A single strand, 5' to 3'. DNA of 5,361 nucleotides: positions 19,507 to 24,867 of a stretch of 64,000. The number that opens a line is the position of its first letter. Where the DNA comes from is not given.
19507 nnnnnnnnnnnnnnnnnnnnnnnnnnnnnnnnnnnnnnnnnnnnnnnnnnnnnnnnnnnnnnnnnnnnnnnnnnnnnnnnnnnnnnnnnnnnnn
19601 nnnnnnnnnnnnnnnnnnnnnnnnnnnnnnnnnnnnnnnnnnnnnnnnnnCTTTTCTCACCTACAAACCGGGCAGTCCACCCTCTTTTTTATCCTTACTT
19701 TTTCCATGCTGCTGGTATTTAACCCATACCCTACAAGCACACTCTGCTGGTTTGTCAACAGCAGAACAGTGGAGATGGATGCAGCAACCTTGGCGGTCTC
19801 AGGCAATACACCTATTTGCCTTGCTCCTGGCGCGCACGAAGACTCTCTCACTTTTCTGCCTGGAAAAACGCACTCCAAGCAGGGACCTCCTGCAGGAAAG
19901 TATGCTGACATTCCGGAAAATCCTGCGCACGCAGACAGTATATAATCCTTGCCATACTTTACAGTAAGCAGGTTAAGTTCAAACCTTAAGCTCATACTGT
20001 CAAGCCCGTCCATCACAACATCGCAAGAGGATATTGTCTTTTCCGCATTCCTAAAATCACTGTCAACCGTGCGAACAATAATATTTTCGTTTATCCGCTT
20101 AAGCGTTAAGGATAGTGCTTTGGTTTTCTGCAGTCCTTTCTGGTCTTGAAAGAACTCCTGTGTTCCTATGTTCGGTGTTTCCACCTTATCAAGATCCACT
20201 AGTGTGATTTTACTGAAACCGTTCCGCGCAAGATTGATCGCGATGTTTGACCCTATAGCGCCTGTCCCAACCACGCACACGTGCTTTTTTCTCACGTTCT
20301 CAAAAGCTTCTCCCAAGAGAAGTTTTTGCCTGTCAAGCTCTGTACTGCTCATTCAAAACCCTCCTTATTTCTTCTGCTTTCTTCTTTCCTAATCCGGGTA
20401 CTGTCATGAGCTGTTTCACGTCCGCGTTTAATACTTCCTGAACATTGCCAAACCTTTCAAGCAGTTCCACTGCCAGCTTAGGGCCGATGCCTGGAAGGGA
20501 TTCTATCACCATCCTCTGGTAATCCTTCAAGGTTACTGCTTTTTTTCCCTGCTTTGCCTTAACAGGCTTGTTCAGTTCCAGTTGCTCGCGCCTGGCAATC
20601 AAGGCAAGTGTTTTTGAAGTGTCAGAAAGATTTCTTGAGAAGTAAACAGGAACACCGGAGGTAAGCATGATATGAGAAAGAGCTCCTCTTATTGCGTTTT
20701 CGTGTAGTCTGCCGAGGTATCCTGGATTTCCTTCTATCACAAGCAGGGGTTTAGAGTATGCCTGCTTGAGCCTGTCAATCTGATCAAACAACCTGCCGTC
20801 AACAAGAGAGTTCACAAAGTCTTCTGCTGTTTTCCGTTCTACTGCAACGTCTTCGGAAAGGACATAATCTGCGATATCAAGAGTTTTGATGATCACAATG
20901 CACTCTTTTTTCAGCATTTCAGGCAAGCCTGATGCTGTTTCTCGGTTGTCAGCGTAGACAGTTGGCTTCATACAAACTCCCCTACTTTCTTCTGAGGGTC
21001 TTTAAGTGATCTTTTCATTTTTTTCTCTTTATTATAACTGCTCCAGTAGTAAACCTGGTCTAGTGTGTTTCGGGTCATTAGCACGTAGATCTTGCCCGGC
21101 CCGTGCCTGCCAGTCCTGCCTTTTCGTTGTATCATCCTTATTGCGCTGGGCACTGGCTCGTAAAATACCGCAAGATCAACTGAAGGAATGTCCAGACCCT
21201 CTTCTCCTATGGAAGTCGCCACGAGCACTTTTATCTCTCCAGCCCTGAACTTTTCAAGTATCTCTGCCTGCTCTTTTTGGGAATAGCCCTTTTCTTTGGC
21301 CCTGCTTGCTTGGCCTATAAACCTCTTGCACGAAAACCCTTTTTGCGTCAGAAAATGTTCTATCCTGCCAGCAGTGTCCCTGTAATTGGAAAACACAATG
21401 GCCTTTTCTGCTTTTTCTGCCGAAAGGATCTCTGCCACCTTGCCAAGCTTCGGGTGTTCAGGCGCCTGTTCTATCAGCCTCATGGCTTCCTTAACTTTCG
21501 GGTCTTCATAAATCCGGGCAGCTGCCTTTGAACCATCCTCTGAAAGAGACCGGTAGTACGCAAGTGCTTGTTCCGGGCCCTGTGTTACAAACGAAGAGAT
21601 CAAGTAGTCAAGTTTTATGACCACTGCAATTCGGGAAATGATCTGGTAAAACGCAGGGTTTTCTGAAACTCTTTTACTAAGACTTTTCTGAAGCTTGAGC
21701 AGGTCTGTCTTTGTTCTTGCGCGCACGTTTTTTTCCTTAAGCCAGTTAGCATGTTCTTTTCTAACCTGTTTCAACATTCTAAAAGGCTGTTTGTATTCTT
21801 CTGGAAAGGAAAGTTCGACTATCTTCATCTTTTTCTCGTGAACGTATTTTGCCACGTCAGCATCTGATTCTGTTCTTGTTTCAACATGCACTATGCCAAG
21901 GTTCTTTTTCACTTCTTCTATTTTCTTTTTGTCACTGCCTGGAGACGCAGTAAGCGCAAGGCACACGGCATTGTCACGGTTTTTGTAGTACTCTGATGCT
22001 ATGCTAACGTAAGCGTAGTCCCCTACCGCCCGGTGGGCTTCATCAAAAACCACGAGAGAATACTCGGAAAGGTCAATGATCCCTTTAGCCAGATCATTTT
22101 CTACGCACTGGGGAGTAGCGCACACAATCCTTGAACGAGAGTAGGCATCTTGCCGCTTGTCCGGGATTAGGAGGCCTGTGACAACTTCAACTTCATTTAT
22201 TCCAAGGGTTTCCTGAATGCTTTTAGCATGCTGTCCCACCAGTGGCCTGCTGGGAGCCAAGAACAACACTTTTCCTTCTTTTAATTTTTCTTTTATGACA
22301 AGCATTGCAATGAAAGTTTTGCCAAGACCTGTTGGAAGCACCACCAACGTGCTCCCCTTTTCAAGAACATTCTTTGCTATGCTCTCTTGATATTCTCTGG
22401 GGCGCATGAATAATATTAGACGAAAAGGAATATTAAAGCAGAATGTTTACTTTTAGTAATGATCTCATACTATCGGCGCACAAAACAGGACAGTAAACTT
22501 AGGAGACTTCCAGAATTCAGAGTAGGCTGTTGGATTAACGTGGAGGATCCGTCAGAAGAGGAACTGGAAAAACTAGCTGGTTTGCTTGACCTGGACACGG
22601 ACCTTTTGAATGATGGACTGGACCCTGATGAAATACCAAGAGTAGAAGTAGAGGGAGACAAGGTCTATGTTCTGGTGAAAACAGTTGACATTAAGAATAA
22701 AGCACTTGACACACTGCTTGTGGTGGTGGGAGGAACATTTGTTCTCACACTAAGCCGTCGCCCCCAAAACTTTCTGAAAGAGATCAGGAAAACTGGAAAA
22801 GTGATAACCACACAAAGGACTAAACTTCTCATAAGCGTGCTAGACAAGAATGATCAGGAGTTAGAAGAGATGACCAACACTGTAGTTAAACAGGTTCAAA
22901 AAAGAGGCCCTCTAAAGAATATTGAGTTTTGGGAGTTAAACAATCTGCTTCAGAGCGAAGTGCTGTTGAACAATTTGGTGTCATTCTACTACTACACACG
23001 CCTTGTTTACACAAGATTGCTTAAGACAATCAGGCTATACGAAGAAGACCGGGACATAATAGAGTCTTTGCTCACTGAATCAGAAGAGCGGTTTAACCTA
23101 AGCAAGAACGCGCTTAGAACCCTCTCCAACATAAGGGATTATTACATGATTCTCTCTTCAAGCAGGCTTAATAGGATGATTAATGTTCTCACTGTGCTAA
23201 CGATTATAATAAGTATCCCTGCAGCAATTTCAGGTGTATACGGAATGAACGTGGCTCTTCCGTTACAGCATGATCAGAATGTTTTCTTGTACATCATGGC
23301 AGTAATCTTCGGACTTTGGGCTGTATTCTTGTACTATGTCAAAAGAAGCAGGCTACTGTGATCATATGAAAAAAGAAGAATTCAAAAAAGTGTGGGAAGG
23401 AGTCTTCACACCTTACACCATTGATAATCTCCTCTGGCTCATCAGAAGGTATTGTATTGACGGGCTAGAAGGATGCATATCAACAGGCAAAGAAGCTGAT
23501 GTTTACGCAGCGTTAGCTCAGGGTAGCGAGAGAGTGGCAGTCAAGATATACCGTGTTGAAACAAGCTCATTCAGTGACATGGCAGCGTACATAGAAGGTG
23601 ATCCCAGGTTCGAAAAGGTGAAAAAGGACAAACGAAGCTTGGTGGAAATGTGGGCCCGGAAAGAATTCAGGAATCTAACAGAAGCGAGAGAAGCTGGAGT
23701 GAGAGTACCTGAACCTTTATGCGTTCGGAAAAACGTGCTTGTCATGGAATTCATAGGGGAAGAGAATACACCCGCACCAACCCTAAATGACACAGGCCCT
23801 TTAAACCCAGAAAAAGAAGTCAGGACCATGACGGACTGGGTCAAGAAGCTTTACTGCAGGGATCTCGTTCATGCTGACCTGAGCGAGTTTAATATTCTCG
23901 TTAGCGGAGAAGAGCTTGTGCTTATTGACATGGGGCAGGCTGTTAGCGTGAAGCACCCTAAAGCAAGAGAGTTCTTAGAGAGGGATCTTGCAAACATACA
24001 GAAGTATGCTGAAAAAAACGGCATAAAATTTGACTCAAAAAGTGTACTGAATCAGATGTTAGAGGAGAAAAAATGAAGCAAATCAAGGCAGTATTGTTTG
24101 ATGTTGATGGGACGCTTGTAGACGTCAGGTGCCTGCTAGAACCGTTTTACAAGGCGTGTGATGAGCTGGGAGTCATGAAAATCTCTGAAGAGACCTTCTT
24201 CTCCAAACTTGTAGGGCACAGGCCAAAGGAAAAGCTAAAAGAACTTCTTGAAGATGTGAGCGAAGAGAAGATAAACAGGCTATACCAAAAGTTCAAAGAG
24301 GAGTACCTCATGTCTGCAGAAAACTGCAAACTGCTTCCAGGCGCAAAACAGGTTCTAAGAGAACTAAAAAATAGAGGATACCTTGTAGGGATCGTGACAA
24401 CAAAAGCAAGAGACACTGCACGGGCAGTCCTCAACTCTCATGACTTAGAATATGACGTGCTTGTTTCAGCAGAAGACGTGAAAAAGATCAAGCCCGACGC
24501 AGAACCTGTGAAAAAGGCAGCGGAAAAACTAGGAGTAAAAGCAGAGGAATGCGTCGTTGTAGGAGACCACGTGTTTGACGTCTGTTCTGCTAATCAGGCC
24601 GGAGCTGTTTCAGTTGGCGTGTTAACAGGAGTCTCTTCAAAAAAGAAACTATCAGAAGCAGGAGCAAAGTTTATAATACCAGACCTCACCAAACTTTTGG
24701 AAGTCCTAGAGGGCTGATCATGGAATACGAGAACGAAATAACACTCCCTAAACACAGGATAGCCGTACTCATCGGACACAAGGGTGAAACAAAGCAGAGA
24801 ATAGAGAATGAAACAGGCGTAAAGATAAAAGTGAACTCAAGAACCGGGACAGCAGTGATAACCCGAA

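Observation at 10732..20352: Compact Cys-tRNA formation island: both tRNA-Cys genes, CysRS, SepCysS, SepRS and candidate accessory genes within 9.6 kb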

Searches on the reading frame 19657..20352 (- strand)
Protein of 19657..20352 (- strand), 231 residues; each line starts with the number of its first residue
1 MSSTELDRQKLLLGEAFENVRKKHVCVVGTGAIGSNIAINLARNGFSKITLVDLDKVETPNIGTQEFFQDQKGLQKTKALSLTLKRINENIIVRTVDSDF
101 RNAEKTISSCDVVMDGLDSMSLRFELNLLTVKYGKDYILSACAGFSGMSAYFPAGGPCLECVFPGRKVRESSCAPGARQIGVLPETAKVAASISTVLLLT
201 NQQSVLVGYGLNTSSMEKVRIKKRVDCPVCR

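Call 4: search_protein_families(library=pfam, proteins=[window:19657-20352:-], max_evalue=0.01)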
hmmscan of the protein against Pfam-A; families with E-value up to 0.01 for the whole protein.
window:19657-20352:- (231 aa): 8 families
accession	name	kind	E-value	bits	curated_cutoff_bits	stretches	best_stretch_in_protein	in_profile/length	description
PF00899.27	ThiF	-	7.6e-36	123.9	28.1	1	15-228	12-237/238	ThiF family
PF03721.20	UDPG_MGDP_dh_N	-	0.00022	21.3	27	1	24-77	2-54/187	UDP-glucose/GDP-mannose dehydrogenase family, NAD binding domain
PF02737.24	3HCDH_N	-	0.00064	20.1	22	1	24-90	1-66/180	3-hydroxyacyl-CoA dehydrogenase, NAD binding domain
PF01266.30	DAO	-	0.00096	19.2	27.9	1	24-53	1-29/353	FAD dependent oxidoreductase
PF00056.29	Ldh_1_N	-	0.0024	18.3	27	1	24-59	2-39/141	lactate/malate dehydrogenase, NAD binding domain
PF01488.26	Shikimate_DH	-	0.0027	18.2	24.3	1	15-52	5-42/138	Shikimate / quinate 5-dehydrogenase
PF02558.23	ApbA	-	0.0027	17.8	22.2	1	25-58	1-34/150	Ketopantoate reductase PanE/ApbA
PF02826.25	2-Hacid_dh_C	-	0.0033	17.3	25.1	1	18-84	32-99/178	D-isomer specific 2-hydroxyacid dehydrogenase, NAD binding domain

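Call 5: search_protein_families(library=ncbifam, proteins=[window:19657-20352:-], max_evalue=0.01)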
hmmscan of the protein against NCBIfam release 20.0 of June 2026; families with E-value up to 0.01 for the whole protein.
window:19657-20352:- (231 aa): 34 families (the best 25 are shown)
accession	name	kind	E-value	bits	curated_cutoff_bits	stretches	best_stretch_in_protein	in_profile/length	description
TIGR02356.1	adenyl_thiF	equivalog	2.8e-32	111.7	275.25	1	18-193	17-194/203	thiazole biosynthesis adenylyltransferase ThiF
NF006444.0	PRK08762.1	equivalog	6.2e-27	94.2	449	1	20-230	145-367/387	molybdopterin-synthase adenylyltransferase MoeB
NF006395.0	PRK08644.1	equivalog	2.4e-26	92.7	159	1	16-148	24-158/215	sulfur carrier protein ThiS adenylyltransferase ThiF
NF009123.0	PRK12475.1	subfamily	3.3e-24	85.8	510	1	17-175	19-183/338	MoeB/ThiF family adenylyltransferase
NF047750.1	SAMPActivE1UbaA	equivalog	1.8e-22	80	450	1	21-230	31-248/270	SAMP-activating enzyme E1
TIGR02354.1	thiF_fam2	equivalog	5.3e-21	75.4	152.2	1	16-148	15-149/200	thiamine biosynthesis protein ThiF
NF004281.0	PRK05690.1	subfamily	5.6e-21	74.9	266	1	17-230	27-248/250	molybdopterin-synthase adenylyltransferase MoeB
NF006204.0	PRK08328.1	equivalog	1.1e-15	57.9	339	1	6-194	10-197/231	hypothetical protein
NF004111.0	PRK05600.1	equivalog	2e-15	56.8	437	1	18-193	37-217/371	ThiF family adenylyltransferase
TIGR02355.1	moeB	equivalog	4.8e-15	55.6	376.55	1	17-230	19-240/240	molybdopterin-synthase adenylyltransferase MoeB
NF005646.0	PRK07411.1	equivalog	5.6e-15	55.3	633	1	20-214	36-235/390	molybdopterin-synthase adenylyltransferase MoeB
NF005902.0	PRK07878.1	equivalog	3e-14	52.7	647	1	20-212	40-241/392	adenylyltransferase/sulfurtransferase MoeZ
NF011696.0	PRK15116.1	equivalog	3.5e-14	53.1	304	1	15-121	23-133/268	tRNA cyclic N6-threonylcarbamoyladenosine(37) synthase TcdA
NF058523.1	6A-MBL_cap2_3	equivalog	9.5e-14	50.8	320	1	19-114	295-396/665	anti-phage 6A-MBL system cap2_3 protein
NF006077.0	PRK08223.1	equivalog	2.9e-10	39.6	266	1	17-163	23-174/296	hypothetical protein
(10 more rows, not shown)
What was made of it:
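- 19657..20352 (-): ThiF/MoeB-type E1-like adenylyltransferase with CLEC and CPVC motifs. Neighbour; client unknown. PF00899 124 bits (call 4); below all NCBIfam equivalog cut-offs (call 5).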

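Call 66: search_solved_structures(query=window:19657-20352:-, max_evalue=1e-10)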
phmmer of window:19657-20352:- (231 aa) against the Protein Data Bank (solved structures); distinct sequences matched with E-value up to 1e-10: 6.
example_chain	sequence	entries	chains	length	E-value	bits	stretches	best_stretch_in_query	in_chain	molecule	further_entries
1zud_1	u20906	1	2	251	4e-12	49.3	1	20-230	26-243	Adenylyltransferase thiF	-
1zfn_A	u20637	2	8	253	4.1e-12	49.3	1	20-230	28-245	Adenylyltransferase thiF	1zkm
3guc_A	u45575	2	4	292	7.7e-11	45.1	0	15-106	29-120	Ubiquitin-like modifier-activating enzyme 5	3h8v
6h78_A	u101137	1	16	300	8.8e-11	45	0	15-106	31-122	Ubiquitin-like modifier-activating enzyme 5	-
5iaa_A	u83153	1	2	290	8.8e-11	44.9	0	15-106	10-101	Ubiquitin-like modifier-activating enzyme 5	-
6h77_A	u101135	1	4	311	9.9e-11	44.8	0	15-106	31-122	Ubiquitin-like modifier-activating enzyme 5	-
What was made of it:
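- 19657..20352 (-): E. coli ThiF E 4e-12 (call 66).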

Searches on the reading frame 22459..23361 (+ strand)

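Call 44: search_protein_families(library=pfam, proteins=[window:22459-23361:+], max_evalue=0.0001)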
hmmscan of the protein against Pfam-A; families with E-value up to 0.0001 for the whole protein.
window:22459-23361:+ (300 aa): 1 family
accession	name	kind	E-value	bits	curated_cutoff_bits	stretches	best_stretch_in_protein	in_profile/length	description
PF01544.23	CorA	-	7.2e-36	124.4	27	1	24-296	5-292/292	CorA-like Mg2+ transporter protein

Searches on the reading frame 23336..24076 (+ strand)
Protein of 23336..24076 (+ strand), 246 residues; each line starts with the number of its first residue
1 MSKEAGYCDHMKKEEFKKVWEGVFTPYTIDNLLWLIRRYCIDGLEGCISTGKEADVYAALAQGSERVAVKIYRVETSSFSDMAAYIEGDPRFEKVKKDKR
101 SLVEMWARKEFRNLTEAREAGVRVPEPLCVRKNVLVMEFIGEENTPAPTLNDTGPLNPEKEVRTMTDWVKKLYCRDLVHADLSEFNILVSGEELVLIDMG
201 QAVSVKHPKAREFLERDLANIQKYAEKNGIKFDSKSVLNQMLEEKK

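Call 44: search_protein_families(library=pfam, proteins=[window:23336-24076:+], max_evalue=0.0001)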
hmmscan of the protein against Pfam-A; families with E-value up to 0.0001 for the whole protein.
window:23336-24076:+ (246 aa): 3 families
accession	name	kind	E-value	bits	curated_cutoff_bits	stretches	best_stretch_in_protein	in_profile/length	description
PF01163.29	RIO1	-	2.3e-59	200.6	22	1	55-233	1-183/187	RIO domain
PF03109.22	ABC1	-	3.4e-07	30.1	22.9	1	109-215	118-227/244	ABC1 atypical kinase-like domain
PF06293.20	Kdo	-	2.3e-06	27.6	21.3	1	92-229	41-194/207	Lipopolysaccharide kinase (Kdo/WaaP) family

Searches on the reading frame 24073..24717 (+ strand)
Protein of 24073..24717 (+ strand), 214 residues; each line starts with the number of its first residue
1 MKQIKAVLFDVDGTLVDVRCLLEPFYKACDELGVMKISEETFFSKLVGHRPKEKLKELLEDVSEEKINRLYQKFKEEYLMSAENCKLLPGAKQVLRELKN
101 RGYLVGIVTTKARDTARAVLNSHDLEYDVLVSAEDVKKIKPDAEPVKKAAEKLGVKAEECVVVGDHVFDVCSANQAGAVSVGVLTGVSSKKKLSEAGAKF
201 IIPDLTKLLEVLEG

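Call 44: search_protein_families(library=pfam, proteins=[window:24073-24717:+], max_evalue=0.0001)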
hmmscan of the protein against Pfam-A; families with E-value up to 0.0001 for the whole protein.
window:24073-24717:+ (214 aa): 4 families
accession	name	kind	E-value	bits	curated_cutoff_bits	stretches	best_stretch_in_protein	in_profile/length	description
PF13419.12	HAD_2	-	1.6e-36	126.5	23.8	1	7-183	1-178/178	Haloacid dehalogenase-like hydrolase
PF00702.32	Hydrolase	-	3e-28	100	26.4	1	4-177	1-191/191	haloacid dehalogenase-like hydrolase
PF13242.12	Hydrolase_like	-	6.1e-13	48.9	22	1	140-207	4-74/75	HAD-hyrolase-like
PF12710.13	HAD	-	1.5e-11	45.6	27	1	7-171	1-186/189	haloacid dehalogenase-like hydrolase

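Call 48: search_protein_families(library=ncbifam, proteins=[window:24073-24717:+], max_evalue=0.00001)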
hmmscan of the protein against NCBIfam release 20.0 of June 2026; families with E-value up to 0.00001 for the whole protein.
window:24073-24717:+ (214 aa): 39 families (the best 25 are shown)
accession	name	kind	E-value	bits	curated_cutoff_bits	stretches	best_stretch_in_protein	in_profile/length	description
NF009804.0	PRK13288.1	equivalog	8.4e-36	123.4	218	1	3-213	2-211/215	pyrophosphatase PpaX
NF009695.0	PRK13222.1-2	equivalog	1.2e-30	106.7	225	1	1-213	3-223/226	phosphoglycolate phosphatase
TIGR01449.2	PGP_bact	equivalog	4.5e-28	98.3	180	1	7-212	1-213/213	phosphoglycolate phosphatase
NF053653.1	InDiPhoBT2121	equivalog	1.7e-27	96.4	245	1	4-211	1-214/216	inorganic diphosphatase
TIGR03351.1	PhnX-like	hypoth_equivalog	2.4e-26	93.1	218.9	1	4-212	1-219/220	phosphonatase-like hydrolase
TIGR02009.1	PGMB-YQAB-SF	subfamily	5e-23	82.3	153.35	1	4-183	1-186/186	beta-phosphoglucomutase family hydrolase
TIGR02253.1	CTE7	subfamily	5.2e-23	82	169.75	1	4-207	2-219/221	TIGR02253 family HAD-type hydrolase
NF008610.0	PRK11587.1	equivalog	8.8e-22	77.5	282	1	3-191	2-189/219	sugar phosphatase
TIGR01422.2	phosphonatase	equivalog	4.7e-21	75.2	220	1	4-188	1-204/251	phosphonoacetaldehyde hydrolase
TIGR01990.1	bPGM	equivalog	1.6e-20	73.9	189.4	1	4-183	1-186/187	beta-phosphoglucomutase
NF009694.0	PRK13222.1-1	equivalog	2.7e-19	69.5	415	1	60-210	83-237/252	phosphoglycolate phosphatase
NF009697.0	PRK13222.1-4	equivalog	3.3e-19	69.1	327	1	2-212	5-222/232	phosphoglycolate phosphatase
NF009700.0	PRK13226.1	equivalog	6.3e-19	68.6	342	1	5-189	13-200/229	phosphoglycolate phosphatase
TIGR01454.1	AHBA_synth_RP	hypoth_equivalog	1.6e-18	67.1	246.65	1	73-211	62-202/205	AHBA synthesis associated protein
TIGR01428.1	HAD_type_II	equivalog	7.6e-18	65.2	125.4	1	4-180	1-187/197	haloacid dehalogenase type II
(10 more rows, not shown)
